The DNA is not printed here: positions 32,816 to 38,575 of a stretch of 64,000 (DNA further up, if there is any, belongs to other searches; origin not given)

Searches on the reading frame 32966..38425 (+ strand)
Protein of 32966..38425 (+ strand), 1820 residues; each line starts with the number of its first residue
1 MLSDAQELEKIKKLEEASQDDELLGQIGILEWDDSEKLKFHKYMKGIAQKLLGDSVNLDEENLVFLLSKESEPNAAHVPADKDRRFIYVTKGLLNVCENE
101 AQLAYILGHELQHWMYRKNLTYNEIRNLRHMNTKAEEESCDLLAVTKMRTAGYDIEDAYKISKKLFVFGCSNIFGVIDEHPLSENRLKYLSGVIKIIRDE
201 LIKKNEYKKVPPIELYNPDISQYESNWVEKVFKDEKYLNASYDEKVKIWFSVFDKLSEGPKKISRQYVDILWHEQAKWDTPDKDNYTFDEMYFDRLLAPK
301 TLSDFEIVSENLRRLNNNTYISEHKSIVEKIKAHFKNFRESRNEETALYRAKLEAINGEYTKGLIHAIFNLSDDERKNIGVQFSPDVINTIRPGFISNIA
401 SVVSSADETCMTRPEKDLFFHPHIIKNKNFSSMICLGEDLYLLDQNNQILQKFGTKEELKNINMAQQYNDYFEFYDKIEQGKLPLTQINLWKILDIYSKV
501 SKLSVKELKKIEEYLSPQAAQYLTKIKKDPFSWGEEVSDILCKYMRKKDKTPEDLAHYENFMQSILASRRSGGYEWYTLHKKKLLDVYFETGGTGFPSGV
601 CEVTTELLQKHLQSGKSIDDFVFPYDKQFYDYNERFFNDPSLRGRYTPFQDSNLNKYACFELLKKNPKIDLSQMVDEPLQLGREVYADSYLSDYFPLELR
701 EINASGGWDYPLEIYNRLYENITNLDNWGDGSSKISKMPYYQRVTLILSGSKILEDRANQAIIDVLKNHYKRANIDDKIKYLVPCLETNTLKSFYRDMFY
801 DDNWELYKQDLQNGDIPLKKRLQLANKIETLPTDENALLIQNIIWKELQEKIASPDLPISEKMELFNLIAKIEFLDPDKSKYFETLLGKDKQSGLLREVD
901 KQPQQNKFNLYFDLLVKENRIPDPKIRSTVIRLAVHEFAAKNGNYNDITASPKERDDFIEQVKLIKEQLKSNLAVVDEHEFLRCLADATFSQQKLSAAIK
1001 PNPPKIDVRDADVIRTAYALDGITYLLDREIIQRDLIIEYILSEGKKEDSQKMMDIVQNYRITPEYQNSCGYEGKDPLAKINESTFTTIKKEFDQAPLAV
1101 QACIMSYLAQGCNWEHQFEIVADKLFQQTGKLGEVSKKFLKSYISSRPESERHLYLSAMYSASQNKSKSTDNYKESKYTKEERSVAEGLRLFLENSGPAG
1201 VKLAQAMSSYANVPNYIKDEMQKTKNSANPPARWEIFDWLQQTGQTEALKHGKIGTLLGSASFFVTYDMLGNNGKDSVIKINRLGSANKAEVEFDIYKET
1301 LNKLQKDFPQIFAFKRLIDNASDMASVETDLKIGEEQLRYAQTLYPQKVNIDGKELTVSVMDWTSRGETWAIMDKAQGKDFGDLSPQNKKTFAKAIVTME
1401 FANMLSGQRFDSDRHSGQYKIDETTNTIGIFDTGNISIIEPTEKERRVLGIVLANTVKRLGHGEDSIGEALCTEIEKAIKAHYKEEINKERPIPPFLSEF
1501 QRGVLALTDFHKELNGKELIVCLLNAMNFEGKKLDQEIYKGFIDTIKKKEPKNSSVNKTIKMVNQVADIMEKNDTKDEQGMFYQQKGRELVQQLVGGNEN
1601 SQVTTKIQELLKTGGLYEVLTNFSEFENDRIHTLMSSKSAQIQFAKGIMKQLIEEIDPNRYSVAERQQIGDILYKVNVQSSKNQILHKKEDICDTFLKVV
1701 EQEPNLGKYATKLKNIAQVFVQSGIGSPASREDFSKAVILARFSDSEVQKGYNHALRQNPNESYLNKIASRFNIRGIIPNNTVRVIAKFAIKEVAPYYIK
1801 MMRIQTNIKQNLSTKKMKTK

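Call 10: search_protein_families(library=pfam, proteins=[window:32966-38425:+], max_evalue=0.001)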
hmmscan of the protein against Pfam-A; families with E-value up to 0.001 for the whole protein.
window:32966-38425:+ (1820 aa): 1 family
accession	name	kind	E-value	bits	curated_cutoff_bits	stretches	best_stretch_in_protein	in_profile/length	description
PF01435.24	Peptidase_M48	-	5.7e-11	43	20.3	1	44-120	7-82/186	Peptidase family M48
